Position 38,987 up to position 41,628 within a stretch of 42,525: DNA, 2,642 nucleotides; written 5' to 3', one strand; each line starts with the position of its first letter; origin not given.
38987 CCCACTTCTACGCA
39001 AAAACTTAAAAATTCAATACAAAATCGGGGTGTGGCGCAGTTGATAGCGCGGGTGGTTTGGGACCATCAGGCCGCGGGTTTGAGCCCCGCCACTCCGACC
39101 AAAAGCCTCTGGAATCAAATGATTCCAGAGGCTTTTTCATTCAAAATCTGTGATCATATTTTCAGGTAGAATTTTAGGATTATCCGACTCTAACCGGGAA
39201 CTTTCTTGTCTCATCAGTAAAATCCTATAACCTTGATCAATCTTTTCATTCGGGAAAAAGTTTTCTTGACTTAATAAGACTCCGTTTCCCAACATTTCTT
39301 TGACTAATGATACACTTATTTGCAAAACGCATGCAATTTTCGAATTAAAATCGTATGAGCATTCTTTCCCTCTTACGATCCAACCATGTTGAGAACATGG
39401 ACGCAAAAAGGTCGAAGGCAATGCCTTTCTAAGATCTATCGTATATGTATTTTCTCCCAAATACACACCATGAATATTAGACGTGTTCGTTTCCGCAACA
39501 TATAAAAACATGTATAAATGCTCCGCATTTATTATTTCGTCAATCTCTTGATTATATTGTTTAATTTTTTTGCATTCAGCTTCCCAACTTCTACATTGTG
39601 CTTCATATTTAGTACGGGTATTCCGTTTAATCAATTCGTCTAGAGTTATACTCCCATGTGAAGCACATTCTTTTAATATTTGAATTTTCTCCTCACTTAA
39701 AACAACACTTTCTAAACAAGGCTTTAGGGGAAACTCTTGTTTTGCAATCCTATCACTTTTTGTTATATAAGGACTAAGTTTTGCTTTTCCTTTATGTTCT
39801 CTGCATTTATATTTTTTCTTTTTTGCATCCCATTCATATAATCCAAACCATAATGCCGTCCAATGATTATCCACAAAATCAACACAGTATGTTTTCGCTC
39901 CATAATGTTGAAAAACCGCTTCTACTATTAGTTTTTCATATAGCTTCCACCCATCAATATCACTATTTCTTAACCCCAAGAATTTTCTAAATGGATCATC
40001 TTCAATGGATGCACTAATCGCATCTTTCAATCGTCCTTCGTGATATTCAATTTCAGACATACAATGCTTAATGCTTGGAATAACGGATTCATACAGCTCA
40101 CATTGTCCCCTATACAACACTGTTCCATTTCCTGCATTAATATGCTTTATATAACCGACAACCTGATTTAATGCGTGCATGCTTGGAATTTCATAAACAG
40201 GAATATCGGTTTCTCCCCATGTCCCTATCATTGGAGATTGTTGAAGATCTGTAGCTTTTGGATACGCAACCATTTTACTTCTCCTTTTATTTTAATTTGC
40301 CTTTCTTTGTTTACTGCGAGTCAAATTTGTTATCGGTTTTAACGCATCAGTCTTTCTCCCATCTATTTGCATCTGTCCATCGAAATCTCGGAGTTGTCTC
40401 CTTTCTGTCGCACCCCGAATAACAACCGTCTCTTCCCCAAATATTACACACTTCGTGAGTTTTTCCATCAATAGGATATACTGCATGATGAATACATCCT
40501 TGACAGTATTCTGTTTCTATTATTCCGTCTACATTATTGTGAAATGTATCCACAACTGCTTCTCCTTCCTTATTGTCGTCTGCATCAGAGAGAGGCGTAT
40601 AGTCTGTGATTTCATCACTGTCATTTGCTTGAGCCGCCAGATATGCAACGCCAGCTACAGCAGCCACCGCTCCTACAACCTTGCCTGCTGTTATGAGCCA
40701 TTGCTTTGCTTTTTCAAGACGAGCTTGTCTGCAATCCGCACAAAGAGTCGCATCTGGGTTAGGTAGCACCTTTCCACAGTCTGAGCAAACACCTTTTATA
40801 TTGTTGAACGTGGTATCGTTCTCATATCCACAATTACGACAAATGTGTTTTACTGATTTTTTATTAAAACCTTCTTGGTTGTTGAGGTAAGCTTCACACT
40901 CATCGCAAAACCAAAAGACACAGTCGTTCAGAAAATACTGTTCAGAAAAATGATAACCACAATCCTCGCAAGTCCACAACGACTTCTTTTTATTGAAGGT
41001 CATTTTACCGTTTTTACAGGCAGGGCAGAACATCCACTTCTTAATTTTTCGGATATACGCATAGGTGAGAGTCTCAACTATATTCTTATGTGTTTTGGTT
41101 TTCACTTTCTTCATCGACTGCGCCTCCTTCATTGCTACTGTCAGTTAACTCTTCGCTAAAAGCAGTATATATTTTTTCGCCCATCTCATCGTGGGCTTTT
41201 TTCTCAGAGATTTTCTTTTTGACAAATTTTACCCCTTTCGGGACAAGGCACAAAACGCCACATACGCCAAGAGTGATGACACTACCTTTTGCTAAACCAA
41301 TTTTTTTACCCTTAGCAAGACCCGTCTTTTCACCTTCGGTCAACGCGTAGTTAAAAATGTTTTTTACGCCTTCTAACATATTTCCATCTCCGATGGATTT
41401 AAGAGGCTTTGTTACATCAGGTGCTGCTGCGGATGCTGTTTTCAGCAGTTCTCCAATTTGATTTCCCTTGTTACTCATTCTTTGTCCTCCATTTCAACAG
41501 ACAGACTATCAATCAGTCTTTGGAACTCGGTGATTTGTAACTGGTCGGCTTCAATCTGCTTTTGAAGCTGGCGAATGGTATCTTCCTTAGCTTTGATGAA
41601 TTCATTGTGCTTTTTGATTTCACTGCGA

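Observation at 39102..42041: AT-rich, self-contained four-gene cassette at tRNA-Pro: candidate undescribed conflict/defence system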

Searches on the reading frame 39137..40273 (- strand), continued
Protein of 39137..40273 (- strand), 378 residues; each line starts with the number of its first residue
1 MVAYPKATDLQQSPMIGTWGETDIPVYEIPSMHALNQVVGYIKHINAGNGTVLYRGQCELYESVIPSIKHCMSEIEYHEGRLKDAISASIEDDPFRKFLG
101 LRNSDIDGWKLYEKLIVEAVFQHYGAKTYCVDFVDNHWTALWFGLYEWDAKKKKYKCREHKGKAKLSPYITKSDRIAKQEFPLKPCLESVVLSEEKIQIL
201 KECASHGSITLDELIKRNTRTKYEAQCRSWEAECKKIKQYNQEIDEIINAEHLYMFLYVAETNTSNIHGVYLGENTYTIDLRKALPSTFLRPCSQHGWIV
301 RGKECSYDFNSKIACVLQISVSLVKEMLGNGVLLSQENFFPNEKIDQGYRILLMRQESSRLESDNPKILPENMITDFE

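Call 75: find_encoding_contigs(protein=P0029, flank=10000, max_places=4)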
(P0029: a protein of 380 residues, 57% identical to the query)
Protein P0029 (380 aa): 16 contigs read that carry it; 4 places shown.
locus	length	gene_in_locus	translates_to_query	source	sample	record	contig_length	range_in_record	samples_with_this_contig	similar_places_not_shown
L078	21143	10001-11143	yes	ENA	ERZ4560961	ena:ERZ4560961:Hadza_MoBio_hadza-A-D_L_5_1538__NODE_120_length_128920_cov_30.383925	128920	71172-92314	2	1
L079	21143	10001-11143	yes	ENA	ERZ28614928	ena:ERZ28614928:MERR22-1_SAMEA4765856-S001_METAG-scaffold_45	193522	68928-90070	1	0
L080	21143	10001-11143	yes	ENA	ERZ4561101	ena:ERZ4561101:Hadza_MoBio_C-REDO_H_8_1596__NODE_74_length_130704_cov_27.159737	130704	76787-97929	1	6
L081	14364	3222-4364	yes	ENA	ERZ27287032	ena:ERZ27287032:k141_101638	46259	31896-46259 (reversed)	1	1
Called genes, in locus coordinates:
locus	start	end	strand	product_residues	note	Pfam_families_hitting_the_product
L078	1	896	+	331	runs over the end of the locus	PF08878:HamA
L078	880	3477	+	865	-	PF00270:DEAD, PF04851:ResIII, PF00271:Helicase_C (weak)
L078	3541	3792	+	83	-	-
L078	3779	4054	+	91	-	PF20648:DUF6809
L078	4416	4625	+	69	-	PF12728:HTH_17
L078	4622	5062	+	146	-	PF13730:HTH_36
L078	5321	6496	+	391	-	PF14659:Phage_int_SAM_3, PF00589:Phage_integrase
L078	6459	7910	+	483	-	PF14659:Phage_int_SAM_3, PF00589:Phage_integrase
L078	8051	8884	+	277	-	PF00376:MerR (weak), PF13411:MerR_1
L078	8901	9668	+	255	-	-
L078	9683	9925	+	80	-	-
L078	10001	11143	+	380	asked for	PF08867:FRG (weak)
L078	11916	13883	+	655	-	PF00270:DEAD (faint), PF04851:ResIII, PF17757:UvrB_inter, PF27431:UvrB_3rd, PF00271:Helicase_C, PF12344:UvrB, PF02151:UVR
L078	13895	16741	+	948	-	PF00005:ABC_tran (faint), PF02463:SMC_N (faint), PF03193:RsgA_GTPase (faint), PF13191:AAA_16 (faint), PF13555:AAA_29 (faint), PF20703:nSTAND1 (faint), PF17760:UvrA_inter, PF17755:UvrA_DNA-bind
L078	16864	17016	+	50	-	PF12116:SpoIIID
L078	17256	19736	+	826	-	PF01055:Glyco_hydro_31_2nd, PF21365:Glyco_hydro_31_3rd, PF17137:DUF5110 (weak)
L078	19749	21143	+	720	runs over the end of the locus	PF08531:Bac_rhamnosid_N, PF05592:Bac_rhamnosid, PF17389:Bac_rhamnosid6H, PF17390:Bac_rhamnosid_C (weak)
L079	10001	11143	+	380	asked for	PF08867:FRG (weak)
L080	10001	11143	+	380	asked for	PF08867:FRG (weak)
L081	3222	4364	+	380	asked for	PF08867:FRG (weak)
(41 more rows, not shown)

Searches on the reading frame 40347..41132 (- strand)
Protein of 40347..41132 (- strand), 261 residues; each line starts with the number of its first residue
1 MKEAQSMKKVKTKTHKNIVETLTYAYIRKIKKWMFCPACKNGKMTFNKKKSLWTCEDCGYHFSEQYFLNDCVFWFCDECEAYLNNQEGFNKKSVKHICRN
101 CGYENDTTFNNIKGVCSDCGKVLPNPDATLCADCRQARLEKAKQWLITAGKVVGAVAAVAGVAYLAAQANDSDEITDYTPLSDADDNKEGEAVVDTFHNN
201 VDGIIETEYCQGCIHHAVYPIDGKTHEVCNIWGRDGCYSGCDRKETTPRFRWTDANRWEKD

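Call 4: search_protein_families(library=pfam, proteins=[window:40347-41132:-], max_evalue=1)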
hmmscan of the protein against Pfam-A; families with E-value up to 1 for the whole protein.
window:40347-41132:- (261 aa): 11 families
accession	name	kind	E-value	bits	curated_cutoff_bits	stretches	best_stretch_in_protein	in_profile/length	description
PF12833.13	HTH_18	-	0.00064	20.4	33.6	0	135-166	29-60/80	Helix-turn-helix domain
PF01873.23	eIF-5_eIF-2B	-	0.0023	18.3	27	1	10-60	67-116/117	Domain found in IF2B/IF5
PF08271.17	Zn_Ribbon_TF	-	0.0026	17.7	29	2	34-64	1-31/43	TFIIB zinc-binding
PF02150.21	Zn_ribbon_RPB9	-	0.011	16.1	25.2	2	75-106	3-32/36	RNA polymerases M/15 Kd subunit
PF12760.12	Zn_ribbon_IS1595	-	0.013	15.9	25.4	1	36-61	21-46/46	Transposase zinc-ribbon domain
PF01667.23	Ribosomal_S27e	-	0.032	14.4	24.5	1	36-60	10-34/55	Ribosomal protein S27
PF12773.13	DZR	-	0.3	11.7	27.3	0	55-110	1-39/45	Double zinc ribbon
PF08772.16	Zn_ribbon_NOB1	-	0.38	11.3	24.9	1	115-152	10-47/72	Nin one binding (NOB1) Zn-ribbon like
PF01155.25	HypA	-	0.49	10.9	28.9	0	110-124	67-81/112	Hydrogenase/urease nickel incorporation, metallochaperone, hypA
PF00096.32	zf-C2H2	-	0.74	10.8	25.2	0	54-69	2-17/23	Zinc finger, C2H2 type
PF07282.18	Cas12f1-like_TNB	-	0.9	10.2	26.3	1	36-61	31-49/60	Cas12f1-like, TNB domain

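Call 5: search_protein_families(library=padloc, proteins=[window:40347-41132:-], max_evalue=1)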
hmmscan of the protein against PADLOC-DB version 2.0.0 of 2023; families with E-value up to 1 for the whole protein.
window:40347-41132:- (261 aa): 2 families
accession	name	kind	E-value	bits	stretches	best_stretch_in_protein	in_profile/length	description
PDLC05059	PDC-S64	-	0.0003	17.8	1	7-142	173-306/339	-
PDLC01691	Cas12f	-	0.56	8.1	1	23-64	278-317/332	CAS-V-F; effector__SPE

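Call 6: search_protein_families(library=phrogs, proteins=[window:40347-41132:-], max_evalue=1)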
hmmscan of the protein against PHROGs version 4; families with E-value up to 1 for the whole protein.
window:40347-41132:- (261 aa): 7 families
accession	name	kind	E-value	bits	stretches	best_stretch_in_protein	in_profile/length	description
phrog_30999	-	unknown function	0.038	15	0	96-128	51-82/108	-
phrog_14384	-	unknown function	0.067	14.4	0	115-126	43-54/58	-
phrog_1467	-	unknown function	0.19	12.2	0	34-70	166-209/226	-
phrog_34499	-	unknown function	0.23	12.7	0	69-82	40-53/64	-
phrog_54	-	other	0.27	12.6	0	113-144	33-70/75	DksA-like zinc-finger protein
phrog_31259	-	unknown function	0.71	10.7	0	129-182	87-142/160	-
phrog_4005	-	unknown function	0.81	10.9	0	74-111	23-65/75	-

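Call 9: find_encoding_contigs(protein=window:40347-41132:-, flank=10000, max_places=10)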
Protein window:40347-41132:- (261 aa): no gene with exactly this product is on record in the collection.

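Call 23: find_related_loci(query=window:40347-41132:-, collection=metagenome_contigs, flank=6000)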
Query window:40347-41132:- (261 aa) in metagenome_contigs; peptide patterns used: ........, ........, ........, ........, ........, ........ (x = any residue, [..] = any of these).
91 stretches matched a pattern; 52 encode a relative of the query (tblastn E <= 1e-3); 51 distinct loci.
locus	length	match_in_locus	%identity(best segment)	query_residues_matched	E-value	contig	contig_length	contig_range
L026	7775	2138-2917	70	1-261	1e-119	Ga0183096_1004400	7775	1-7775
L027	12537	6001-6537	75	2-186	8e-91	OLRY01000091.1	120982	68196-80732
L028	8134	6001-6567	71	2-198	5e-89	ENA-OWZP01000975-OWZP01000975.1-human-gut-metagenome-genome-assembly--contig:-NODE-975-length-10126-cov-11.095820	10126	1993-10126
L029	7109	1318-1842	69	2-186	1e-81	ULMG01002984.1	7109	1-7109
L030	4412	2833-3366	73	2-182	4e-80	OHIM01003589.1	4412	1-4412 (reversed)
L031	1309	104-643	71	2-181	4e-84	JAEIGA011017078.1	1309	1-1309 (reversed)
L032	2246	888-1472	65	1-198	8e-81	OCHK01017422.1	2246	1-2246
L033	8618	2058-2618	65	1-189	5e-75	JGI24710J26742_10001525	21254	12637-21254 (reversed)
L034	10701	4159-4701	71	1-186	1e-85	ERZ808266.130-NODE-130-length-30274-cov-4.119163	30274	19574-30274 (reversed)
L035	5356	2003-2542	64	18-198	5e-70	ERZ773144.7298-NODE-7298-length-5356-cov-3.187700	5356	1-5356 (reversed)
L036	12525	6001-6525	66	11-185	2e-69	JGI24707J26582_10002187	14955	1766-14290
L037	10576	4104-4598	66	17-181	3e-66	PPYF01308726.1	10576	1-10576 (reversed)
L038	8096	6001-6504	58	13-179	4e-64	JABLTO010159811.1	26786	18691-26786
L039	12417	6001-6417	63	13-151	6e-62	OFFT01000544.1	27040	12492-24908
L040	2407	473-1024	57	2-183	2e-62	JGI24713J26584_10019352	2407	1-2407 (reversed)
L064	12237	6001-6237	76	1-79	4e-35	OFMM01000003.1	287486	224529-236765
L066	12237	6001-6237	75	1-79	8e-35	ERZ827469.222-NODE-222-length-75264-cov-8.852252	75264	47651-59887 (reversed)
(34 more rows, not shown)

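Call 46: search_protein_families(library=ncbifam, proteins=[window:40347-41132:-], max_evalue=0.1)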
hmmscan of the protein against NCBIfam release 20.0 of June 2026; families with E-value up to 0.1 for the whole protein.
window:40347-41132:- (261 aa): 8 families
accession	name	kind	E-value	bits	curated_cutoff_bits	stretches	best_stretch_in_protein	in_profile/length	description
NF003214.0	PRK04179.1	equivalog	0.00071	19.4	71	1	90-120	11-39/62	50S ribosomal protein L37e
NF004633.0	PRK05978.1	subfamily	0.0061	15.9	187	1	8-65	11-66/149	hypothetical protein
NF041374.1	GDCCVxC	domain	0.019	15.2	40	1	52-88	2-39/58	GDCCVxC domain-containing (seleno)protein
NF003058.0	PRK03976.1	equivalog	0.02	14.8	87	1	29-64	32-66/91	50S ribosomal protein L37ae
NF047912.1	ECs_2282_CxxC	subfamily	0.022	14.7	37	1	35-65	4-40/60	ECs_2282 family putative zinc-binding protein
NF047723.1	TransFacS4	equivalog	0.064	13.8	120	1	33-61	60-89/90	transcription factor S4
NF001629.0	PRK00415.1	equivalog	0.089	12.3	70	1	36-61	17-42/62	30S ribosomal protein S27e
NF010289.0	PRK13729.1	equivalog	0.095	11.6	504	0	140-180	8-50/474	F-type conjugal transfer pilus assembly protein TraB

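Call 49: search_protein_families(library=pfam, proteins=[L033:4516-5418:+, L036:7245-10103:+, L036:10006-11160:+], max_evalue=0.00001)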
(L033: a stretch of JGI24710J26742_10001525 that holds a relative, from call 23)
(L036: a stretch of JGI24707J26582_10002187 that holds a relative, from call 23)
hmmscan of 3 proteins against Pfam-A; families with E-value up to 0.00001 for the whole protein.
L033:4516-5418:+ (300 aa): 1 family
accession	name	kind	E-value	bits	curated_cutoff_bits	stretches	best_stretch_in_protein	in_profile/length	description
PF08843.17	AbiEii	-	2.4e-44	152.5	22.5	1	35-264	2-234/238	Nucleotidyl transferase AbiEii toxin, Type IV TA system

L036:7245-10103:+ (952 aa): 2 families
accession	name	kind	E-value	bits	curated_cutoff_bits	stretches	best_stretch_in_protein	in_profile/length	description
PF07728.20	AAA_5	-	2e-24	86.6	22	1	696-845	1-139/139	AAA domain (dynein-related subfamily)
PF01878.24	EVE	-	8e-08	32.8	23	1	526-650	1-144/145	EVE domain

L036:10006-11160:+ (384 aa): 1 family
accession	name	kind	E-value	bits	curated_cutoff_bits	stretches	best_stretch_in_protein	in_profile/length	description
PF10117.15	McrBC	-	3.1e-39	135.2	23.9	1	39-334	32-318/318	McrBC 5-methylcytosine restriction system component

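Call 50: search_protein_families(library=pfam, proteins=[L026:2985-4553:-, L039:7314-8516:-, L064:1380-2516:-, L066:482-2422:-, L033:1585-2061:+], max_evalue=0.00001)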
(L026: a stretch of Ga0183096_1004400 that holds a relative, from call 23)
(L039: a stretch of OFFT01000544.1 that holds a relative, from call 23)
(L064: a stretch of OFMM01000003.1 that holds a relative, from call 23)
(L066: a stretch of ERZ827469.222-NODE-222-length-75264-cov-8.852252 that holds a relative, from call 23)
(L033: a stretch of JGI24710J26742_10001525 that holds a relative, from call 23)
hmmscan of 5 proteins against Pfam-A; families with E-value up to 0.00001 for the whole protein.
L026:2985-4553:- (522 aa): 3 families
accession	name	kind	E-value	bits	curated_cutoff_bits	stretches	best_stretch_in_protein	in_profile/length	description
PF00239.26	Resolvase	-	1.5e-35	122.9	23.3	1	29-176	2-144/145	Resolvase, N terminal domain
PF07508.19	Recombinase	-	1.5e-21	77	21.1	1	200-307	2-102/102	Recombinase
PF13408.12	Zn_ribbon_recom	-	4.2e-11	43.5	25.3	1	318-377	1-56/58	Recombinase zinc beta ribbon domain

L039:7314-8516:- (400 aa): 2 families
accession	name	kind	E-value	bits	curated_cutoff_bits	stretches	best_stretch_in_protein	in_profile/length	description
PF00239.26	Resolvase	-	1.1e-25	90.9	23.3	1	59-207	2-143/145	Resolvase, N terminal domain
PF07508.19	Recombinase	-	3.9e-24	85.3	21.1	1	228-336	1-102/102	Recombinase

L064:1380-2516:- (378 aa): 2 families
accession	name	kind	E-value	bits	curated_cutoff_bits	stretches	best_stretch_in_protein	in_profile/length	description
PF10926.14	DUF2800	-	3e-160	533.8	21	1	6-362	1-368/368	Protein of unknown function (DUF2800)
PF12705.13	PDDEXK_1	-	8.7e-10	39.4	22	1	9-231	2-247/247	PD-(D/E)XK nuclease superfamily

L066:482-2422:- (646 aa): 1 family
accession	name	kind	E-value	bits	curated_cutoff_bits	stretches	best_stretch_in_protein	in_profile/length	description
PF00476.26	DNA_pol_A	-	1.6e-24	87.1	34.3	1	229-462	17-229/381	DNA polymerase family A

L033:1585-2061:+ (158 aa): 0 families

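Call 59: find_homologous_proteins(query=window:40347-41132:-)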
Query window:40347-41132:- (261 aa): 293 proteins with E <= 0.001 among 776 candidates; the best 120 are listed.
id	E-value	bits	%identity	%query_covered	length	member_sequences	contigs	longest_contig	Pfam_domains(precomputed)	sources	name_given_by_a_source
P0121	3.0e-149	514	83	98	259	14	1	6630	-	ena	-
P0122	1.2e-148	512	83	97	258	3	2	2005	-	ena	-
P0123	1.6e-140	485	76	98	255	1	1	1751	-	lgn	-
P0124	1.5e-129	449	70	100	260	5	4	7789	-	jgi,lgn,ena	-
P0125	2.7e-120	419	69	95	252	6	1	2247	-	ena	-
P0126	7.4e-111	388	64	94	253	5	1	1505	-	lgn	-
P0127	2.6e-95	337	79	69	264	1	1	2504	-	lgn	-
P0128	2.0e-94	334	77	67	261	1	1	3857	-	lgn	-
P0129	1.0e-93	332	77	71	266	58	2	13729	-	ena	-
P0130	3.5e-91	323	76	67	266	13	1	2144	-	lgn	-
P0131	4.8e-90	320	77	63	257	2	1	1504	PF12773.14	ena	-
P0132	9.5e-89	315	80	60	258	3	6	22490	-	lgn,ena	-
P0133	1.3e-88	315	74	67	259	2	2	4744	PF12773.14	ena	-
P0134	1.1e-87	312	75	68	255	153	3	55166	-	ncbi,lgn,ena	-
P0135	1.3e-87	312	71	70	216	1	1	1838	-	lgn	-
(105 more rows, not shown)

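Call 67: search_dna_similar(query=window:40347-41132:-, collection=phages, mode=protein, max_rows=15)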
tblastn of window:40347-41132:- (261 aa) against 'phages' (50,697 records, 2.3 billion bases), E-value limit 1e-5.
No match.

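Call 69: search_dna_similar(query=window:40347-41132:-, collection=plasmids, mode=protein, max_rows=15)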
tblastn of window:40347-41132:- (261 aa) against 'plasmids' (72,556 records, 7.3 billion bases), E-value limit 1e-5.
No match.

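Call 78: find_related_loci(query=window:40347-41132:-, collection=viral_contigs, flank=8000)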
Query window:40347-41132:- (261 aa) in viral_contigs; peptide patterns used: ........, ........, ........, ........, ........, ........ (x = any residue, [..] = any of these).
11 stretches matched a pattern; 8 encode a relative of the query (tblastn E <= 1e-3); 8 distinct loci.
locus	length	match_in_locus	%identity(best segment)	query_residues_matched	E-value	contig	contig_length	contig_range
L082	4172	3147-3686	68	13-192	3e-85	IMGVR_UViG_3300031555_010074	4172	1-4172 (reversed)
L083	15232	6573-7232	60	2-217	7e-77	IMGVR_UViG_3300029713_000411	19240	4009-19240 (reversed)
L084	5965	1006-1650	58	2-217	3e-73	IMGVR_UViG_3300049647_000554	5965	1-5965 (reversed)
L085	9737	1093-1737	57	2-217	7e-71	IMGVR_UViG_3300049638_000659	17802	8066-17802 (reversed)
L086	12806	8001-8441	59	7-151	6e-61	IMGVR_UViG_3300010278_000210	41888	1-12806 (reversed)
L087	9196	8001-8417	62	13-151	2e-60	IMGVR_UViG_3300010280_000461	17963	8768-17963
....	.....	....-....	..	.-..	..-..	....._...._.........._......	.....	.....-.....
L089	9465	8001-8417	62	13-151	2e-60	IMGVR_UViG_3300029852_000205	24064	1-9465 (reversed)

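Call 80: search_protein_families(library=phrogs, proteins=[L083:12102-13070:-, L083:13556-15205:-, L083:8073-9665:-, L083:7434-8009:+, L083:1627-3660:-, L083:3704-4513:-, L083:675-1343:-, L083:4877-5593:+], max_evalue=0.00001)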
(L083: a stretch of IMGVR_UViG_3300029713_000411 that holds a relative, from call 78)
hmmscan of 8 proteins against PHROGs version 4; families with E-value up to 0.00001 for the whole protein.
L083:12102-13070:- (322 aa): 11 families
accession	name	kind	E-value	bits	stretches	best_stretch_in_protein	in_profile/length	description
phrog_20388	-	lysis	2.8e-89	301.5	1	3-190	184-370/527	endolysin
phrog_7698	-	lysis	7.8e-71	240.4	1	4-248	2-217/316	endolysin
phrog_1794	-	lysis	3.5e-57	195.3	1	1-320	28-329/336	amidase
phrog_833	-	lysis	9.3e-16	59.3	1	5-214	7-201/294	endolysin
phrog_15001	-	lysis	1.4e-15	58.3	1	72-282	96-301/367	endolysin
phrog_19265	-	unknown function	2.1e-14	54.9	1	16-162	13-143/293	-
phrog_435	-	lysis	4.1e-14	53.4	1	189-320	447-555/556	endolysin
phrog_14048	-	lysis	1.6e-11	45.5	1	14-129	18-134/305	endolysin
phrog_18955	-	unknown function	4.3e-08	33.2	1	248-319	200-262/483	-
phrog_1493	-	lysis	1.4e-07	32.1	1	13-255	20-231/394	endolysin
phrog_2338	-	lysis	7.2e-06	26.6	0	50-180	53-170/346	endolysin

L083:13556-15205:- (549 aa): 1 family
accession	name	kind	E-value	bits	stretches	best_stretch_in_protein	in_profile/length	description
phrog_3432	-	tail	2.1e-216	721.8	1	2-548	276-803/812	minor tail protein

L083:8073-9665:- (530 aa): 4 families
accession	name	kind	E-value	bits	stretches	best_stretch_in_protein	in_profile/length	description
phrog_95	-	integration and excision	1.9e-149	500.3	1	22-527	78-578/651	integrase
phrog_125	-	DNA, RNA and nucleotide metabolism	1.2e-51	176.7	1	18-314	11-252/254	DNA invertase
phrog_18012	-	unknown function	2e-26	93.4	1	429-529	2-102/104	-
phrog_6620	-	integration and excision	3.5e-06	27.7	1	26-130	50-148/201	transposase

L083:7434-8009:+ (191 aa): 0 families

L083:1627-3660:- (677 aa): 0 families

L083:3704-4513:- (269 aa): 2 families
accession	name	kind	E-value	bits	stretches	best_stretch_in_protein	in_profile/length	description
phrog_7620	-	transcription regulation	9.2e-10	38.6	1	13-148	537-675/678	transcriptional regulator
phrog_30333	-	unknown function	2.4e-08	34.5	1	16-225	3-212/297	-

L083:675-1343:- (222 aa): 0 families

L083:4877-5593:+ (238 aa): 3 families
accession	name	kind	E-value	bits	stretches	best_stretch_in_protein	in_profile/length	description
phrog_2713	-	unknown function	4.5e-40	139.1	1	25-217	5-217/520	-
phrog_28477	-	unknown function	9.7e-18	65.7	2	151-210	160-220/248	-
phrog_19264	-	unknown function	2.2e-09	38.2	0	150-207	154-212/349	-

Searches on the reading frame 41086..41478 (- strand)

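Call 4: search_protein_families(library=pfam, proteins=[window:41086-41478:-], max_evalue=1)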
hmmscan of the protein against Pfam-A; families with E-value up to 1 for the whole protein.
window:41086-41478:- (130 aa): 0 families

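Call 5: search_protein_families(library=padloc, proteins=[window:41086-41478:-], max_evalue=1)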
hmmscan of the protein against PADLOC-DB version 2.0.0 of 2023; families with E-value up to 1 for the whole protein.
window:41086-41478:- (130 aa): 0 families

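Call 6: search_protein_families(library=phrogs, proteins=[window:41086-41478:-], max_evalue=1)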
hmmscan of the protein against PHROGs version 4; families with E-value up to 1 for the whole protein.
window:41086-41478:- (130 aa): 1 family
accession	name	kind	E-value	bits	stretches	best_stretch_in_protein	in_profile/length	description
phrog_28715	-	unknown function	0.41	11.7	1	57-85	45-74/76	-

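Call 46: search_protein_families(library=ncbifam, proteins=[window:41086-41478:-], max_evalue=0.1)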
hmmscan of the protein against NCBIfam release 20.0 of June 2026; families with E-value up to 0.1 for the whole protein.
window:41086-41478:- (130 aa): 0 families
